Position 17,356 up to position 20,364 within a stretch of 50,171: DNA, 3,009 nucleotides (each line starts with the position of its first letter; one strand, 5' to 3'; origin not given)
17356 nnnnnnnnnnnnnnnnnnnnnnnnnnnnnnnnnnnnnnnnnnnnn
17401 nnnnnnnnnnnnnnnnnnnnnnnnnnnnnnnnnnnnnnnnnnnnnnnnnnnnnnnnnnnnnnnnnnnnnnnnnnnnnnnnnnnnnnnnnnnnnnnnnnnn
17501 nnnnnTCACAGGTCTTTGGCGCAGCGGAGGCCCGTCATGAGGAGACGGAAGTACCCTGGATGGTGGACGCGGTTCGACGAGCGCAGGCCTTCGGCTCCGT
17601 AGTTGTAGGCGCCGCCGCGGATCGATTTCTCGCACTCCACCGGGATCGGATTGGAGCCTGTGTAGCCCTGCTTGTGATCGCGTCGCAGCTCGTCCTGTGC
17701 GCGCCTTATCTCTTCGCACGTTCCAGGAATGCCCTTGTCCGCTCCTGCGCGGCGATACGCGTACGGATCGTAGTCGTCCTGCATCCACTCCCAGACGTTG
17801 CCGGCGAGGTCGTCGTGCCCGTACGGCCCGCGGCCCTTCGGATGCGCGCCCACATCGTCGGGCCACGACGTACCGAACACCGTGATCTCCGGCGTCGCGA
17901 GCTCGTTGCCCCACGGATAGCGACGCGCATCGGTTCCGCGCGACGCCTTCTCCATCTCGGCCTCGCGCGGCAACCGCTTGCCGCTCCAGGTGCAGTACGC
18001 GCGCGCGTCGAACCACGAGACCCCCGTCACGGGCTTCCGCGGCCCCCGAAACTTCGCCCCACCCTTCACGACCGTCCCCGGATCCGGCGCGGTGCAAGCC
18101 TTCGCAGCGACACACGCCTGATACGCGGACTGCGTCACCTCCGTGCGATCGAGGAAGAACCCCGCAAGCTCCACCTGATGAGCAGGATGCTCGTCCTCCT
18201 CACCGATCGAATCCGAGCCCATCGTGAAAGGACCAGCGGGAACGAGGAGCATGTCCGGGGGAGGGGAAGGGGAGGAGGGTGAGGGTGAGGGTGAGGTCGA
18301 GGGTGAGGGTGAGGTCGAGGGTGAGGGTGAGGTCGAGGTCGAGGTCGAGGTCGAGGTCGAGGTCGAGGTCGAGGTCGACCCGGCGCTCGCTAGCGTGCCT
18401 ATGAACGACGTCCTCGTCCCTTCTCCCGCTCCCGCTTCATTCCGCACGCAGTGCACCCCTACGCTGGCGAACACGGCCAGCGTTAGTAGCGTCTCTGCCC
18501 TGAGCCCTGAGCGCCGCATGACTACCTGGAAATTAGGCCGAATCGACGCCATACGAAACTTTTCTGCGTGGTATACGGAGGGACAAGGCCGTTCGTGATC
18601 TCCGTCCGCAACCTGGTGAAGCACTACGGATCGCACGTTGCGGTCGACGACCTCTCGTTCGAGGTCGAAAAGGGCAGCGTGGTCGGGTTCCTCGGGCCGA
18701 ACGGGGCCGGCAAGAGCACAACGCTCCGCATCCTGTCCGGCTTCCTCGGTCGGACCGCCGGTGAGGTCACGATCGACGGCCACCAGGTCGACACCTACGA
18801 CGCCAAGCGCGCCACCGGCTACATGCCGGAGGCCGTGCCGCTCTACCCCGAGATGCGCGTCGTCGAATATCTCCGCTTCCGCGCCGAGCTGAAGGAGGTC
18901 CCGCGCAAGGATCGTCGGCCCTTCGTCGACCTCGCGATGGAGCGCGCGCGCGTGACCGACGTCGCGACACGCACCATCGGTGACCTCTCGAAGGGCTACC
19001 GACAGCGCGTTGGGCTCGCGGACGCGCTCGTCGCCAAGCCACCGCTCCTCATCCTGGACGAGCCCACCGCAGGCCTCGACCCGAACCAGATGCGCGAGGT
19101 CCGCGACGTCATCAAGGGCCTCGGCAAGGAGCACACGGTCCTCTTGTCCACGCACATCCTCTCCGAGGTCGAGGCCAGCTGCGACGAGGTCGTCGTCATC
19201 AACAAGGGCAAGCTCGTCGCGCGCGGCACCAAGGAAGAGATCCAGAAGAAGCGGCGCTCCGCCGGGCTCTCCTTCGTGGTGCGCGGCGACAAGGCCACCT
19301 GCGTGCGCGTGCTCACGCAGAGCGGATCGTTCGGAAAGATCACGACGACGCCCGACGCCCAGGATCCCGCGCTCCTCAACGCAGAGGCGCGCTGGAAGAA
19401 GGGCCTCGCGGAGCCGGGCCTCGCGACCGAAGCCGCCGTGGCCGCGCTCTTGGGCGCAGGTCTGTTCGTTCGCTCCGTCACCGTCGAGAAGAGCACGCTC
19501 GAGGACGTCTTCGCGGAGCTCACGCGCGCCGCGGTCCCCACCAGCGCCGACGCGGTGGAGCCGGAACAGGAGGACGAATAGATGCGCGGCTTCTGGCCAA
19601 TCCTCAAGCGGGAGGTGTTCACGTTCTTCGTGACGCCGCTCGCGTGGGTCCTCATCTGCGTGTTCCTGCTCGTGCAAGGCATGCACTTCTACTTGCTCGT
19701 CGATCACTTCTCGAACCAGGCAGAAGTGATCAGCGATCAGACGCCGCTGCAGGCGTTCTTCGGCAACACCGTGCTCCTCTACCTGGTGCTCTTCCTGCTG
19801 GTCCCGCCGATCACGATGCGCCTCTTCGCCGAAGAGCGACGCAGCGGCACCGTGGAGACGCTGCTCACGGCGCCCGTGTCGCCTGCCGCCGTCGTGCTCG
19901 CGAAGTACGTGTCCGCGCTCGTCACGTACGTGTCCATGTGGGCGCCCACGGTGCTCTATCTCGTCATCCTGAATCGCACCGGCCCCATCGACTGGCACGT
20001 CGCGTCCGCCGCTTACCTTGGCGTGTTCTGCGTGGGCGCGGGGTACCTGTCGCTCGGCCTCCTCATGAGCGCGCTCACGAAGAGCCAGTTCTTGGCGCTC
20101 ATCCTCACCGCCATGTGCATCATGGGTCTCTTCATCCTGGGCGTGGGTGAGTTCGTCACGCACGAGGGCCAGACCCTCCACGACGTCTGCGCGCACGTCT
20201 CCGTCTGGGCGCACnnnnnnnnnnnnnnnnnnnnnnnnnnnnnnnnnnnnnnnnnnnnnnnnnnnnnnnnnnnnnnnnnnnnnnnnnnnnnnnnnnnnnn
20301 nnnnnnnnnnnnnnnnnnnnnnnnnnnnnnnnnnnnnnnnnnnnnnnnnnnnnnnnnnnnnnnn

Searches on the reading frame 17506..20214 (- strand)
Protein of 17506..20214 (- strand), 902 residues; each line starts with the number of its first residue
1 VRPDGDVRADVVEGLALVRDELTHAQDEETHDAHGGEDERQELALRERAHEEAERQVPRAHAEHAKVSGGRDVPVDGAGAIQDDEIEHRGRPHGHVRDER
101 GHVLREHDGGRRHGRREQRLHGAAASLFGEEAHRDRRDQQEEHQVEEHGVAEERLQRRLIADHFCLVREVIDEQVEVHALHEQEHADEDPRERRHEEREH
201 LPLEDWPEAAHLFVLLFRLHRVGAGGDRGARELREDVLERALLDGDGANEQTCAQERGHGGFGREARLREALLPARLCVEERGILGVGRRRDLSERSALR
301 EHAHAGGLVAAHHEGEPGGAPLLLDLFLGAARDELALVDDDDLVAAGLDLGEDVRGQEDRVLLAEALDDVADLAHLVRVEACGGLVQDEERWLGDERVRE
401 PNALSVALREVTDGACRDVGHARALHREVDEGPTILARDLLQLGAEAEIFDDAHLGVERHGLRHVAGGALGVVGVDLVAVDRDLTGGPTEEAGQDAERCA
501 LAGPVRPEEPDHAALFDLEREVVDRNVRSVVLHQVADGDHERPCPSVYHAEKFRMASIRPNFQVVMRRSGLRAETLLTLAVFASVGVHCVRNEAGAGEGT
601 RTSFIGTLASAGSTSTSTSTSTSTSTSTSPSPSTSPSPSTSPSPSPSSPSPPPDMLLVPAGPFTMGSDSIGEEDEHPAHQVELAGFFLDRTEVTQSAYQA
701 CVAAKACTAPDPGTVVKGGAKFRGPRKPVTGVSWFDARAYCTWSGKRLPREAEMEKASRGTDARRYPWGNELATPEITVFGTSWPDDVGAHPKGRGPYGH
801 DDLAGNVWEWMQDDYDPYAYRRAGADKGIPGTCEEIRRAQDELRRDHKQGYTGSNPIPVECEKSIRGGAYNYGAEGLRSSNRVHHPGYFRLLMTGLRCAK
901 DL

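Call 101: search_protein_families(library=pfam, proteins=[window:17506-20214:-], max_evalue=0.0001)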
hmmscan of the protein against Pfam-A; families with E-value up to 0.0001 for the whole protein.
window:17506-20214:- (902 aa): 1 family
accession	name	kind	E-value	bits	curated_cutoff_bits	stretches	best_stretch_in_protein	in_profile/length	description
PF03781.23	FGE-sulfatase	-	5.6e-43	147.9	23.3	1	653-899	3-254/255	Sulfatase-modifying factor enzyme 1-like domain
